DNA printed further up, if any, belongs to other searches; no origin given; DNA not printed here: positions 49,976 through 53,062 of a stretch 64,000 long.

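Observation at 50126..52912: GT-C membrane glycosyltransferase fused to a six-bladed NHL beta-propeller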

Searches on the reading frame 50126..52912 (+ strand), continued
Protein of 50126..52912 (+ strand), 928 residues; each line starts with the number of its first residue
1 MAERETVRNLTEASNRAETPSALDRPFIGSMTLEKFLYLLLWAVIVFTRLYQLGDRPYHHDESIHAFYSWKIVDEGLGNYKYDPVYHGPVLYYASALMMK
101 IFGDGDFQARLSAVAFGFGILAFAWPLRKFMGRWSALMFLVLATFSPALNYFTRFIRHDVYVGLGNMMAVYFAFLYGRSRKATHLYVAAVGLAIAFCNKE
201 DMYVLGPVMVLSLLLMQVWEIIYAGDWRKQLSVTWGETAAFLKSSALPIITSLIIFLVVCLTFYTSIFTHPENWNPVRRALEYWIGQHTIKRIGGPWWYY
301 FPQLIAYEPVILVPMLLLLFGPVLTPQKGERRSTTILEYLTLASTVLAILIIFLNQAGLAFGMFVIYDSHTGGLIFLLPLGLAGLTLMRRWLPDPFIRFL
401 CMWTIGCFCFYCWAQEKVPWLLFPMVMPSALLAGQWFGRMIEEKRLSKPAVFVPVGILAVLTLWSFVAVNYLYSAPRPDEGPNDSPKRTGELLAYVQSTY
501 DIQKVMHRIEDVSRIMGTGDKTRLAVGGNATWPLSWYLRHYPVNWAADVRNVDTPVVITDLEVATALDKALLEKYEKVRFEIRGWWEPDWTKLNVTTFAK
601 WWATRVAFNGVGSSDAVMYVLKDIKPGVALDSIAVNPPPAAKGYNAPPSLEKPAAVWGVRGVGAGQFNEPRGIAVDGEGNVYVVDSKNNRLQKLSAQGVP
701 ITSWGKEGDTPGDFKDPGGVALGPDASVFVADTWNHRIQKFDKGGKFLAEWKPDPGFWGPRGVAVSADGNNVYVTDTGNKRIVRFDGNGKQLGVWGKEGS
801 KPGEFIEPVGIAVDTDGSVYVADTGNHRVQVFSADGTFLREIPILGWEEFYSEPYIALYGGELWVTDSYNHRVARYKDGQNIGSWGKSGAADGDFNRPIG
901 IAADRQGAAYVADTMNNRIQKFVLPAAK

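Call 22: search_protein_families(library=pfam, proteins=[L038:5870-10786:+], max_evalue=0.001)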
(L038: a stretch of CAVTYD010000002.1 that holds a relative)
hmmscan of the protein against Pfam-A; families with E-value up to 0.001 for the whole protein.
L038:5870-10786:+ (1638 aa): 7 families
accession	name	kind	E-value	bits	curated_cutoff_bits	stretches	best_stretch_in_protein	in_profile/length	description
PF10060.15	DUF2298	-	7.8e-79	266.3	27.8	1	677-1129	11-488/488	Uncharacterized membrane protein (DUF2298)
PF01436.27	NHL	-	2e-34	116.3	20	3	1465-1490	1-26/28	NHL repeat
PF08450.18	SGL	-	1.3e-13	51.6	26.3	0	1464-1545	132-216/246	SMP-30/Gluconolactonase/LRE-like region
PF13231.12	PMT_2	-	1.4e-13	51.8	26.1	1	110-219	27-139/160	Dolichyl-phosphate-mannose-protein mannosyltransferase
PF24684.1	Vgb_lyase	-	4.3e-09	36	50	1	1437-1632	24-209/290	Virginiamycin B lyase family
PF25021.1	TEN_NHL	-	5.6e-09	35.9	27.1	0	1459-1494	135-170/357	Teneurin NHL domain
PF13449.12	Phytase-like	-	2.9e-05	24.6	27.6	0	1470-1494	72-96/284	Esterase-like activity of phytase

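Call 25: search_solved_structures(query=A1, max_evalue=0.01, show_alignments=2)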
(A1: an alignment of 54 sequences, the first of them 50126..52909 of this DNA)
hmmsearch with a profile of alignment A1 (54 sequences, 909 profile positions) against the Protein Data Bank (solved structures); distinct sequences matched with E-value up to 0.01: 81 (the best 60 are shown).
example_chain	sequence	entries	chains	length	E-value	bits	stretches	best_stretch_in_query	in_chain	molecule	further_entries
7qrx_A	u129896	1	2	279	2.7e-84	286.9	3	636-819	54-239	E3 ubiquitin-protein ligase TRIM71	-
8j72_A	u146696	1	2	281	3.1e-76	260.2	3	636-819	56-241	E3 ubiquitin-protein ligase TRIM71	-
6d69_A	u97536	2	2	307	1.7e-67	231.3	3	635-728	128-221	NHL Repeat Region of D. melanogaster Thin | Thin, isoform D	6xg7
6fpt_A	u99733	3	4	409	2.4e-64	220.9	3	636-819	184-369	E3 ubiquitin-protein ligase TRIM71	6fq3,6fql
9jur_A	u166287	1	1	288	1.8e-63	218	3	636-819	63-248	E3 ubiquitin-protein ligase TRIM71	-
7qrw_A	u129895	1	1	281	2.5e-52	181.1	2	636-819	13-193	Isoform 4 of Tripartite motif-containing protein 3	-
7qrv_A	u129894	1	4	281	8.3e-52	179.4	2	636-819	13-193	Tripartite motif-containing protein 2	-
7b96_A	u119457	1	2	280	1e-51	179.1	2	636-820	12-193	Isoform 2 of Tripartite motif-containing protein 2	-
7b2r_A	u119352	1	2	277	1.2e-51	178.8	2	636-819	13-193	Tripartite motif-containing protein 2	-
3wwa_A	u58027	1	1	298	4.2e-43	150.6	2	646-810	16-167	Pizza7H protein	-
6rej_A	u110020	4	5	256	1.4e-38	135.6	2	646-769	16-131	Pizza6-SH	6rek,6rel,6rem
6ren_A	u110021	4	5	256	3e-38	134.5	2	646-768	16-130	3fPizza6-SH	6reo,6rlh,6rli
6qsd_A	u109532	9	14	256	4.6e-38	133.9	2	646-769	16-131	Pizza6S | Pizza6-S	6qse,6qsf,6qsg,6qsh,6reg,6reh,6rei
6f0t_A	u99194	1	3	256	5.7e-38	133.6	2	646-769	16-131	Pizza6-SFW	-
3ww9_A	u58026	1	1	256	1.2e-37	132.5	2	646-769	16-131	pizza6 protein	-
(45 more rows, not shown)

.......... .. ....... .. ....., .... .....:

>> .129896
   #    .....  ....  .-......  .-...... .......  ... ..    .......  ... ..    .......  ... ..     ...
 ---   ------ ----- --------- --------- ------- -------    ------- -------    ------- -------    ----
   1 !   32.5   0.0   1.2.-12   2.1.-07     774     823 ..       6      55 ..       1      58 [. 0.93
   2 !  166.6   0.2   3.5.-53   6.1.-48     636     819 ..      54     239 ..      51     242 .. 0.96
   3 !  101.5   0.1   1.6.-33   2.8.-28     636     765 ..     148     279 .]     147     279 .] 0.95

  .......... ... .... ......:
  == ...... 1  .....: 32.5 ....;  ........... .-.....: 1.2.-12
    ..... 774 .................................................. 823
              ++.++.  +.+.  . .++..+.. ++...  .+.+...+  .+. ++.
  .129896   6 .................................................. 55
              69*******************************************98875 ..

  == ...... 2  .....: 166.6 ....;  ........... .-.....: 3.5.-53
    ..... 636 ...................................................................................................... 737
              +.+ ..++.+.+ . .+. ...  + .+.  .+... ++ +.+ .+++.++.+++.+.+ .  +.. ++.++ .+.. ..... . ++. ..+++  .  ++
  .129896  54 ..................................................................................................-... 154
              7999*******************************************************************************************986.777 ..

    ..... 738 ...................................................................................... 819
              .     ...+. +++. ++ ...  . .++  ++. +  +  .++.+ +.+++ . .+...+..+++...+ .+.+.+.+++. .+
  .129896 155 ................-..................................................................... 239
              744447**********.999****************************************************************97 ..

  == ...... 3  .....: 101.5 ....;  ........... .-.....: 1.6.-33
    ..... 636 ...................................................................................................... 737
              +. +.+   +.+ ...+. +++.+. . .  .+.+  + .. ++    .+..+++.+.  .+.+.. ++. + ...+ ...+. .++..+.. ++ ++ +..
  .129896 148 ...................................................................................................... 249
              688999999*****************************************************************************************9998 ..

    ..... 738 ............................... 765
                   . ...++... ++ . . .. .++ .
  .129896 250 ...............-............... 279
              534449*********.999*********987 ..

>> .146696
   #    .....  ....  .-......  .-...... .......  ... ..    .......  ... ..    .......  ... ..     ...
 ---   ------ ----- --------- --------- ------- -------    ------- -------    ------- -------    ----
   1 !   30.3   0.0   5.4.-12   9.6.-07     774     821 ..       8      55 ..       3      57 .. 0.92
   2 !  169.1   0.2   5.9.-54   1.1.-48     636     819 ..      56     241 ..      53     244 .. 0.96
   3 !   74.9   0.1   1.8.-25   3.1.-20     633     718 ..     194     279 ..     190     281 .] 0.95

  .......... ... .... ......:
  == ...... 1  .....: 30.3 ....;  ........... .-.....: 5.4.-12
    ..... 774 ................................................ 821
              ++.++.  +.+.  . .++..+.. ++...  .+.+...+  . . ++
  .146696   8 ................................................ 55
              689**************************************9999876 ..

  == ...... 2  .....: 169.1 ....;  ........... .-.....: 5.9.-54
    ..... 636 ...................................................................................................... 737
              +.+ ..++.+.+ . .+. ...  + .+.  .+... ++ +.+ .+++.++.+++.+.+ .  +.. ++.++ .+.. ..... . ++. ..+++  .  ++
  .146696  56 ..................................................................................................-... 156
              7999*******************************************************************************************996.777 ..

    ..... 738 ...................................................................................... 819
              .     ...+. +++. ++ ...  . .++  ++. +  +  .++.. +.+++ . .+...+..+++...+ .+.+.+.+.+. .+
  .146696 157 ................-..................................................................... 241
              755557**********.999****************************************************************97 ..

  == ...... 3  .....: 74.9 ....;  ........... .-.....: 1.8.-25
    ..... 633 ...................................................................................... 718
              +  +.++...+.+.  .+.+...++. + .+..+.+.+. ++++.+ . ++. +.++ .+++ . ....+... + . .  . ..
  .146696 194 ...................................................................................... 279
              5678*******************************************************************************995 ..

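Call 26: predict_structure(alignment_id=A1)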
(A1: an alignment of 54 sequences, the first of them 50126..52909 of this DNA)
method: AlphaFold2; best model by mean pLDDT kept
length: 928 residues; sequences in the alignment: 54
mean_pLDDT: 88.5   pTM: 0.71
mean pLDDT of the five models: 88.5, 87.8, 87.0, 86.0, 86.0
residues with pLDDT >= 90: 615; 70-90: 223; 50-70: 73; < 50: 17
segments of 3 or more residues with pLDDT < 50: 1-15
pLDDT, mean of each block of 10 residues (from residue 1): 41 55 93 97 96 85 90 85 73 95 94 97 97 97 96 90 96 96 98 90 86 96 95 95 96 96 89 82 69 71 92 95 89 94 92 76 54 80 94 96 93 80 94 97 94 94 90 62 63 67 90 95 89 89 80 91 84 92 69 84 81 78 92 72 86 96 96 96 98 96 97 97 96 97 97 86 96 95 95 91 91 97 93 97 83 86 93 93 93 95 95 97 86
secondary structure, 60 per line:
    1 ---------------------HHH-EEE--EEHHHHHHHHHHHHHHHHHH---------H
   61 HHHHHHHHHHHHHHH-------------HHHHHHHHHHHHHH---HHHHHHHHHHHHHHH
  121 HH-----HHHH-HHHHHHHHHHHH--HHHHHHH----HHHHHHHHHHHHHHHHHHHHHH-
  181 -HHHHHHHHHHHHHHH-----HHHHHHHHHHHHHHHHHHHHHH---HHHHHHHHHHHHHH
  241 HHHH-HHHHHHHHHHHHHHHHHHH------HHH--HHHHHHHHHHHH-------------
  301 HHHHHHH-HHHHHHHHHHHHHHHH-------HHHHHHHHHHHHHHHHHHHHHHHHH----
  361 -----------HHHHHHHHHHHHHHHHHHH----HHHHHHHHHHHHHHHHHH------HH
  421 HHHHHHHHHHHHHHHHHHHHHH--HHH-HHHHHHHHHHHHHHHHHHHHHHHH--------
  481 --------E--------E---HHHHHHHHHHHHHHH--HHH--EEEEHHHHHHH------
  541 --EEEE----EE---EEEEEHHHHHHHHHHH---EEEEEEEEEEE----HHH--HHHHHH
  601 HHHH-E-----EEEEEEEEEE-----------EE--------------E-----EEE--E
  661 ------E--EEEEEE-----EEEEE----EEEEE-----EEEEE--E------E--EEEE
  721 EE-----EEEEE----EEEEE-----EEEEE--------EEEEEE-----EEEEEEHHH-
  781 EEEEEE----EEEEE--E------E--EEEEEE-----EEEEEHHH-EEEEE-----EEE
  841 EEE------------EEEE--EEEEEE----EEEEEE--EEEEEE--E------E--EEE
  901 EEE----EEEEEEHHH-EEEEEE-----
elements in order (helices of 4 or more, strands of 3 or more residues): E26-28 H33-50 H60-75 H89-102 H106-122 H128-131 H133-144 H147-153 H158-179 H182-196 H202-223 H227-244 H246-264 H276-287 H301-307 H309-324 H332-356 H372-390 H395-412 H419-442 H449-472 H502-516 E524-527 H528-534 E543-546 E556-560 H561-571 E575-585 H595-604 E612-621 E655-657 E670-675 E681-685 E690-694 E700-704 E717-722 E728-732 E737-741 E747-751 E760-765 E771-776 E781-786 E791-795 E808-813 E819-823 E828-832 E838-843 E856-859 E862-867 E872-877 E880-885 E898-903 E908-913 E918-923

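Call 29: fold_search(model_id=the predicted structure, library=pdb)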
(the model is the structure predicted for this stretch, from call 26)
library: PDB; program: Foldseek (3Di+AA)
matches with E <= 10: 1050; with E <= 0.001: 726
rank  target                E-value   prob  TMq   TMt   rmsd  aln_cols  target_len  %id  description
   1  6d69                  7.5e-23  1.00  0.28  0.88   2.0       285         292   32  Crystal Structure of the NHL Repeat Region of D. melanogaster Thin (released 2019-04-24)
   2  6xg7                  2.6e-22  1.00  0.28  0.89   2.0       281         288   32  1.3 A Resolution Structure of the of the NHL Repeat Region of D. melanogaster Thin (released 2020-12-16)
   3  8j72_B                4.6e-22  1.00  0.27  0.88   2.5       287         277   34  Crystal structure of mammalian Trim71 in complex with lncRNA Trincr1 (released 2024-03-06)
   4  6fpt_B                5.0e-22  1.00  0.28  0.66  18.1       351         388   29  Crystal structure of Danio rerio Lin41 filamin-NHL domains (released 2018-05-09)
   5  6fq3_A                6.2e-22  1.00  0.28  0.65  17.7       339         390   31  Crystal structure of Danio rerio Lin41 filamin-NHL domains in complex with lin-29A 5'UTR 13mer RNA (released 2018-05-09)
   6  6fpt_A                7.8e-22  1.00  0.28  0.66  20.5       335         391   30  Crystal structure of Danio rerio Lin41 filamin-NHL domains (released 2018-05-09)
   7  8j72_A                1.1e-21  1.00  0.27  0.88   2.6       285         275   34  Crystal structure of mammalian Trim71 in complex with lncRNA Trincr1 (released 2024-03-06)
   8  7qrx_A                3.5e-21  1.00  0.28  0.91   2.0       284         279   34  Crystal structure of NHL domain of TRIM71 (released 2022-05-04)
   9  9jur                  2.5e-20  1.00  0.28  0.90   2.2       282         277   34  Crystal Structure of NHL domain of human E3 ubiquitin-protein ligase TRIM71 (released 2025-04-30)
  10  7b2r_B                3.7e-20  1.00  0.28  0.90   2.5       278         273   26  Crystal structure of NHL domain of TRIM2 (released 2021-01-13)
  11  7qrv_A                9.0e-20  1.00  0.28  0.89   3.0       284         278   26  Crystal structure of NHL domain of TRIM2 (full C-terminal) (released 2022-05-04)
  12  7qrw                  9.9e-20  1.00  0.28  0.91   2.3       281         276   27  Crystal structure of NHL domain of TRIM3 (released 2022-05-04)
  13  7b2r_A                1.0e-19  1.00  0.28  0.90   3.4       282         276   26  Crystal structure of NHL domain of TRIM2 (released 2021-01-13)
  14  7qrv_D                1.2e-19  1.00  0.28  0.88   3.5       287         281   25  Crystal structure of NHL domain of TRIM2 (full C-terminal) (released 2022-05-04)
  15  7qrv_B                1.4e-19  1.00  0.28  0.90   3.2       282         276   26  Crystal structure of NHL domain of TRIM2 (full C-terminal) (released 2022-05-04)
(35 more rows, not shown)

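Call 47: find_encoding_contigs(protein=P0001, flank=10000, max_places=3)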
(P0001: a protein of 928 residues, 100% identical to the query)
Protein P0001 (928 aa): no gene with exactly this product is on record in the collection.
